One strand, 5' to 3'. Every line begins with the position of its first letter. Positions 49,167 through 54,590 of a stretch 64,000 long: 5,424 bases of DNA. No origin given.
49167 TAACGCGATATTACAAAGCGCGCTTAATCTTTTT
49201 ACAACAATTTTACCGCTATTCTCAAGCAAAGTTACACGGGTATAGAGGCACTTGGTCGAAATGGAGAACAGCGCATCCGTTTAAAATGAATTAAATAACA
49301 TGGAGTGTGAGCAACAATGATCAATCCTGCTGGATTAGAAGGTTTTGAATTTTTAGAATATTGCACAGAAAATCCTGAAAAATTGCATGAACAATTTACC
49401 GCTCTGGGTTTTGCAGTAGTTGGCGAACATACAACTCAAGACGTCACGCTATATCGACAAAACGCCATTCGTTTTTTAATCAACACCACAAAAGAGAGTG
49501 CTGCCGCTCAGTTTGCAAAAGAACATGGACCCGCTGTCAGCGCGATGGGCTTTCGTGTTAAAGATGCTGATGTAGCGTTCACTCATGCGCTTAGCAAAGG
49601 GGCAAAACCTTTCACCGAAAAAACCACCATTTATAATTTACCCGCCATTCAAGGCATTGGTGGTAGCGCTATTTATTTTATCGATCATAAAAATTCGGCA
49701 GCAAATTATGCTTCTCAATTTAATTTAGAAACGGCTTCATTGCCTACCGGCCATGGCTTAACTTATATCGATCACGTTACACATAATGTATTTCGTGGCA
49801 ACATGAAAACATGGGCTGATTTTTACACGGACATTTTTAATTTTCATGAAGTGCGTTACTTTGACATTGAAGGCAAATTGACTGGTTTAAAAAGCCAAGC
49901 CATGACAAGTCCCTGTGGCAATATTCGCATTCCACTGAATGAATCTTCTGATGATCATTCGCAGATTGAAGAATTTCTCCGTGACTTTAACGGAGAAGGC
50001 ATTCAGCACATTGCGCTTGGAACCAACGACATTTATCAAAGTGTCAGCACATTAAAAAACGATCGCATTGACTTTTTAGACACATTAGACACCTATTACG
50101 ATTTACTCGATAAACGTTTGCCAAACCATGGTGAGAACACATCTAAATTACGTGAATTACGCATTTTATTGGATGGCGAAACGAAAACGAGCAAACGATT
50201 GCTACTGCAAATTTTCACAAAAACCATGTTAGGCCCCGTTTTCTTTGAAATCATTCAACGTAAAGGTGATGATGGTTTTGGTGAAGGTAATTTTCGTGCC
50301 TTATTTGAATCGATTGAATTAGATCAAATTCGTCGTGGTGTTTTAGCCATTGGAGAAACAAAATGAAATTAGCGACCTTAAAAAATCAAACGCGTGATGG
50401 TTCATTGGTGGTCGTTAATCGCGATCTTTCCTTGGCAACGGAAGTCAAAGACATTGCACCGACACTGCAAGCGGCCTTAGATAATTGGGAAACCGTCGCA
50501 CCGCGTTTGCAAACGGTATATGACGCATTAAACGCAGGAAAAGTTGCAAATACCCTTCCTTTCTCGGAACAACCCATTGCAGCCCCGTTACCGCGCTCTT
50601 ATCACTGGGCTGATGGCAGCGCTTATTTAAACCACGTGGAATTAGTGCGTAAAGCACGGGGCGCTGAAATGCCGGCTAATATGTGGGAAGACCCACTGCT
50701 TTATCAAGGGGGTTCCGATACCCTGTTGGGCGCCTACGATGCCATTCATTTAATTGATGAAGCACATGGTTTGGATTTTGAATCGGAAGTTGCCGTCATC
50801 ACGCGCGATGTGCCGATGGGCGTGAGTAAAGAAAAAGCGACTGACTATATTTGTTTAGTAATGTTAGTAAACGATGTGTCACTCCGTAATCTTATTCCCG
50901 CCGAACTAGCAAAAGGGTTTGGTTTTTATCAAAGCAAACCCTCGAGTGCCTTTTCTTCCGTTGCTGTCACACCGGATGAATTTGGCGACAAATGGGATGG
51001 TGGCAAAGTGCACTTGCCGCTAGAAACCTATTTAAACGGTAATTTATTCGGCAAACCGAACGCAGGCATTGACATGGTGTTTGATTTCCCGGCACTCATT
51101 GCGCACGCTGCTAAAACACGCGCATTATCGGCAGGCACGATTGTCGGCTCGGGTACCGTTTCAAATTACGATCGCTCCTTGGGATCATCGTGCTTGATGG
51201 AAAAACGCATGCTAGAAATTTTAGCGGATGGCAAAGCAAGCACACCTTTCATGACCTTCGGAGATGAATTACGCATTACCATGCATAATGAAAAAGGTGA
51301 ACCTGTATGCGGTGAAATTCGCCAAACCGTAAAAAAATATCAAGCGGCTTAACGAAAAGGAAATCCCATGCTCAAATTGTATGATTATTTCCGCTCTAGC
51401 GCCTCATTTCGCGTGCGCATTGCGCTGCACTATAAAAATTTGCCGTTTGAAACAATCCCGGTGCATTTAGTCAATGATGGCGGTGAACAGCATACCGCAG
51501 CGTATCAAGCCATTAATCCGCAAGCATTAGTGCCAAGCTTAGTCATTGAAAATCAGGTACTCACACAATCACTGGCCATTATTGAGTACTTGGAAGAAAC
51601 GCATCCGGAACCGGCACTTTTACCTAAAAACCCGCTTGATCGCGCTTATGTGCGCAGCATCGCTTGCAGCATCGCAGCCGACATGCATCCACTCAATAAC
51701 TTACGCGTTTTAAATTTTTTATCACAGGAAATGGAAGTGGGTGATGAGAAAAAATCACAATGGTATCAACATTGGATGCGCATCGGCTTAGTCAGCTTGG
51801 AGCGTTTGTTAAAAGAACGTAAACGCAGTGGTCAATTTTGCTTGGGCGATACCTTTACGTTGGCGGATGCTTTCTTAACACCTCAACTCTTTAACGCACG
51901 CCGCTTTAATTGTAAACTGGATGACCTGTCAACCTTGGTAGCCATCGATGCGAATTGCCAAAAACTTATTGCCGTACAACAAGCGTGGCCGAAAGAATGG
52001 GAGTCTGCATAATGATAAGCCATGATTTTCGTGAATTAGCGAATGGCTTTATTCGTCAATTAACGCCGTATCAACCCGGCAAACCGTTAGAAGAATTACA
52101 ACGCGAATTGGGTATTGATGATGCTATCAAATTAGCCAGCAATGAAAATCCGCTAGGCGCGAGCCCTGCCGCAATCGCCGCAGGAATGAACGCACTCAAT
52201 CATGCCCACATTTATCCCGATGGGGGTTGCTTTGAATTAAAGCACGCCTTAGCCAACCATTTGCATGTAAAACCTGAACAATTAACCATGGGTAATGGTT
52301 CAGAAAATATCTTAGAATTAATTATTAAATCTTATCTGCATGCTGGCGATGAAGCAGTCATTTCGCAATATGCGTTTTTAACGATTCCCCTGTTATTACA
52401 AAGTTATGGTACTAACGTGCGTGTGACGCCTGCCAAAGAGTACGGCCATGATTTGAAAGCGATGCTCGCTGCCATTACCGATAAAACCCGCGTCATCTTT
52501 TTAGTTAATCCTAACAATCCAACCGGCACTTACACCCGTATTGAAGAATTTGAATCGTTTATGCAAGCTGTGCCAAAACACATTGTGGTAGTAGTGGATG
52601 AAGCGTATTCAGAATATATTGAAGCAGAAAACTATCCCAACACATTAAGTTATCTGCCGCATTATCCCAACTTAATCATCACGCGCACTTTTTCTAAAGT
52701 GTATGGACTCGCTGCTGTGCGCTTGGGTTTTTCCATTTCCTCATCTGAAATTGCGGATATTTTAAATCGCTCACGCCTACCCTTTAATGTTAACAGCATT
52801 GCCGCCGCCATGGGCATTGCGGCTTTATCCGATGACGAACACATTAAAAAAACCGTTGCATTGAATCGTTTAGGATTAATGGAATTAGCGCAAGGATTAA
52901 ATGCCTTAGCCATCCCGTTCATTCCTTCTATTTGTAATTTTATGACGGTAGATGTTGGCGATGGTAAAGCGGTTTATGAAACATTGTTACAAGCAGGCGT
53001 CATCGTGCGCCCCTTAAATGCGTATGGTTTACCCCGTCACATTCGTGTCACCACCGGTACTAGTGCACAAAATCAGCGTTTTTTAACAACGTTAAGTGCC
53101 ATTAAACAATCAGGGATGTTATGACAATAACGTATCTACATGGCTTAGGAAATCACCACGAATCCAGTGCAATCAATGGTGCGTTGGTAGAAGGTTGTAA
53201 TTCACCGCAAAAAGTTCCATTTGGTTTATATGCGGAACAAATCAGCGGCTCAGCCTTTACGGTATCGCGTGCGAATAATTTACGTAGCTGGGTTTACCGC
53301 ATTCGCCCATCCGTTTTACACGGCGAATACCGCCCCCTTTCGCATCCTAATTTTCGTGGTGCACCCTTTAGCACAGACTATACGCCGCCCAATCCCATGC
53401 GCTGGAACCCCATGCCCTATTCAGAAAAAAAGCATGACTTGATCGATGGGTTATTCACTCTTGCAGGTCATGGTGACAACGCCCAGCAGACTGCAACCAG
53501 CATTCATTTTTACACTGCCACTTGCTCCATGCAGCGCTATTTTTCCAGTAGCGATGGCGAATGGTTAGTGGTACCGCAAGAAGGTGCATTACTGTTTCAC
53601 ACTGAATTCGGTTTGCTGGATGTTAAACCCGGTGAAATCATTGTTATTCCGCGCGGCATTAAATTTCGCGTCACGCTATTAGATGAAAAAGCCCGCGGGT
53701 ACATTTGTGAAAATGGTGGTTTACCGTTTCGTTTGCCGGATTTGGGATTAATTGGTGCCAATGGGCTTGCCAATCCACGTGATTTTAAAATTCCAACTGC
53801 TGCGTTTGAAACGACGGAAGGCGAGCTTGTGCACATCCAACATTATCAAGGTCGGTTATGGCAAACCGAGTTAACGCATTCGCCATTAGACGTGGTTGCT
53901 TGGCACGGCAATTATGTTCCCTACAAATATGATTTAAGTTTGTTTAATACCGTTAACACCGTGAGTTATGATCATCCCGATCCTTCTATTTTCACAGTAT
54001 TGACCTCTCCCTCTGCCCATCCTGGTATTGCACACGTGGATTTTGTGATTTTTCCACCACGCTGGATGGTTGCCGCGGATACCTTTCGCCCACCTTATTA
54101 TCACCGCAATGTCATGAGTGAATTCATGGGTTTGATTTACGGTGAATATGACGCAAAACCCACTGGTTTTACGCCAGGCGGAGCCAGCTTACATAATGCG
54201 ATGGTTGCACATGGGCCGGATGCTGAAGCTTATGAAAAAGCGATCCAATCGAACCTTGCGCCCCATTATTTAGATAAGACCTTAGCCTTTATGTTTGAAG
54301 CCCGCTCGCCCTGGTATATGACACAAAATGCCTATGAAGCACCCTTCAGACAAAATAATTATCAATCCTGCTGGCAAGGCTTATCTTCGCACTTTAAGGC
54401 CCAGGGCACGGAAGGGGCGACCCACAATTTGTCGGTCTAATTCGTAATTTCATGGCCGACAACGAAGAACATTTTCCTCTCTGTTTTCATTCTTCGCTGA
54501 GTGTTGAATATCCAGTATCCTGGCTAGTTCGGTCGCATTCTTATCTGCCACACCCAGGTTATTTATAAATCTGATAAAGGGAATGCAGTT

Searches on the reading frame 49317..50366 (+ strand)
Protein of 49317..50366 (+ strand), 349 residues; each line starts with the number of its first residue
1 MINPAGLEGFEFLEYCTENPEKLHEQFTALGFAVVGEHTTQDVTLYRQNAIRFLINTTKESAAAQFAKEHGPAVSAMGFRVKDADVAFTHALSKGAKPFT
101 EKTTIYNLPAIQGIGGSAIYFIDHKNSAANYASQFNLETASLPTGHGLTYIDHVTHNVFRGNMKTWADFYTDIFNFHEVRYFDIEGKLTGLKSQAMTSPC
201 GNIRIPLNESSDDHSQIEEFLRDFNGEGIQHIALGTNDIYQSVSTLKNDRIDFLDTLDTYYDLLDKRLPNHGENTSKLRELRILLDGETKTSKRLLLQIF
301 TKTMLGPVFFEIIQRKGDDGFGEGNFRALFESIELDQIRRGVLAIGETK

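Call 84: search_protein_families(library=ncbifam, proteins=[window:49317-50366:+], max_evalue=1e-20)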
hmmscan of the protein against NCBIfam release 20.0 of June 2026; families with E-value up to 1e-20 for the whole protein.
window:49317-50366:+ (349 aa): 2 families
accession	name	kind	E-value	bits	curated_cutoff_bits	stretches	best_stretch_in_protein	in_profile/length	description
TIGR01263.1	4HPPD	equivalog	1.1e-116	390.2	277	1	9-343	2-353/353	4-hydroxyphenylpyruvate dioxygenase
NF042435.1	DhshikDhtase_QuiC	equivalog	1.6e-50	172.3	1200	1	6-326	293-616/635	3-dehydroshikimate dehydratase QuiC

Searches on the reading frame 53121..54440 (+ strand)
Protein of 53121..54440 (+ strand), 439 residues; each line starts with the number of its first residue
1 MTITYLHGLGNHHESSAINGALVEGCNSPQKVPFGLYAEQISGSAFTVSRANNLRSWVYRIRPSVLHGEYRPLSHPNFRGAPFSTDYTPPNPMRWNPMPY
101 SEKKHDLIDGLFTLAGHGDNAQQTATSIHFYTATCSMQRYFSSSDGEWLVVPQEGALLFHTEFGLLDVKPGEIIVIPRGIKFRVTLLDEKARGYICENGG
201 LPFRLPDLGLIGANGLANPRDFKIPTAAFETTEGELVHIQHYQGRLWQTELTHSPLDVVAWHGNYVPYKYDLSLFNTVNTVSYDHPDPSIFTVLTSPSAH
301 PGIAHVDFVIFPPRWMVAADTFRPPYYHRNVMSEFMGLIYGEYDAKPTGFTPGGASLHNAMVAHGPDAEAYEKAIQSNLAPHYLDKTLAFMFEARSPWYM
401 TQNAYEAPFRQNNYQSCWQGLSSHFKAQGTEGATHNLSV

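Call 84: search_protein_families(library=ncbifam, proteins=[window:53121-54440:+], max_evalue=1e-20)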
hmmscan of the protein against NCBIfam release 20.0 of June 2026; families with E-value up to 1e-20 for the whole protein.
window:53121-54440:+ (439 aa): 1 family
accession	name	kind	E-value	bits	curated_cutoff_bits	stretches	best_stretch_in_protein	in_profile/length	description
TIGR01015.1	hmgA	equivalog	3.9e-185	615.6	510.75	1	3-425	2-429/429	homogentisate 1,2-dioxygenase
